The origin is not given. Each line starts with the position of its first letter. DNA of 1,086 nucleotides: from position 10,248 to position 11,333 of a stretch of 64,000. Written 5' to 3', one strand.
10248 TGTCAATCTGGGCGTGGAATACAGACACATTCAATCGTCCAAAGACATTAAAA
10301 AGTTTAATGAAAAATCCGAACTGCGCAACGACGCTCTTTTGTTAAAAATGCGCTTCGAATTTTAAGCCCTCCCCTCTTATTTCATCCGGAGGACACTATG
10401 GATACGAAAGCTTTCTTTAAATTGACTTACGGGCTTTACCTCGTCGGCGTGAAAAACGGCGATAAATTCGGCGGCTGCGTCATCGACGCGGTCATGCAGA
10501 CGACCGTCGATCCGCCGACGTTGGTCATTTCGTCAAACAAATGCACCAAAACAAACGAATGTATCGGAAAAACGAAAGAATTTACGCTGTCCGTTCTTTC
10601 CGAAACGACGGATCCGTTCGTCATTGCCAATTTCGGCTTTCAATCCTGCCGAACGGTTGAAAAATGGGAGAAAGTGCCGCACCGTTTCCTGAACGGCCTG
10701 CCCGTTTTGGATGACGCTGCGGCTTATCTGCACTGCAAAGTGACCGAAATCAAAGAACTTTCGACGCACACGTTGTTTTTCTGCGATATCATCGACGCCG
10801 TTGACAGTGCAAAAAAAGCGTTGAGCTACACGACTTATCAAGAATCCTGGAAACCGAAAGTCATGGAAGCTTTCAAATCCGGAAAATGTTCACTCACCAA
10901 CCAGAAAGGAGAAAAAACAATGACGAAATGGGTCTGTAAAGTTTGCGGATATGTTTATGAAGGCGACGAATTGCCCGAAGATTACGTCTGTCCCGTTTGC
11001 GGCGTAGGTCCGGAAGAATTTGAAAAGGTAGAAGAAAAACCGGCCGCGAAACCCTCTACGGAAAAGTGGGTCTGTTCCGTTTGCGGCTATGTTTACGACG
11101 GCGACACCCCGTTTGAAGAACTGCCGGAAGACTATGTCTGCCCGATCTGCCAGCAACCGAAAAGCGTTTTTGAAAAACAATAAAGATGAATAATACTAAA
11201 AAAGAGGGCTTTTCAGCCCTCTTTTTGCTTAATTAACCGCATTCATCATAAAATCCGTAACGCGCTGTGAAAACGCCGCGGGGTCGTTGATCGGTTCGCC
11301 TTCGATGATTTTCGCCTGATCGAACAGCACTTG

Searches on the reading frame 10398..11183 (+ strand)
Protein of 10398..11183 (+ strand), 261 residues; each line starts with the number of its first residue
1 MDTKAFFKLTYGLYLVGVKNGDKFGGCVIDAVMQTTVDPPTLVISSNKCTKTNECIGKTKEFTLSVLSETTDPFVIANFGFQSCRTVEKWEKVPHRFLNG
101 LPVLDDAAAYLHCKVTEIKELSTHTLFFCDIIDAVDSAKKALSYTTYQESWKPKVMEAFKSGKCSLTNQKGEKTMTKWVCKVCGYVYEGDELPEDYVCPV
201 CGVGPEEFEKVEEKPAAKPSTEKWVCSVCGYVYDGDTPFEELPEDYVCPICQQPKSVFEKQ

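Call 66: search_protein_families(library=pfam, proteins=[window:10398-11183:+], max_evalue=0.0001)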
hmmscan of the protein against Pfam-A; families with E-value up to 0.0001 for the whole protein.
window:10398-11183:+ (261 aa): 4 families
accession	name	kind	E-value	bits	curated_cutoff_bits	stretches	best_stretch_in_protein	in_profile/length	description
PF01613.24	Flavin_Reduct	-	2.1e-24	86.8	27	1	8-144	3-144/153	Flavin reductase like domain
PF21349.2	RUBY_RBDX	-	3.2e-22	78.1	26.5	2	178-209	1-30/30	Rubrerythrin, rubredoxin-like domain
PF00301.25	Rubredoxin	-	7.1e-14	52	23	1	223-258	1-47/47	Rubredoxin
PF23458.2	DUF7130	-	2.3e-05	24.7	35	0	168-213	45-88/89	Domain of unknown function (DUF7130)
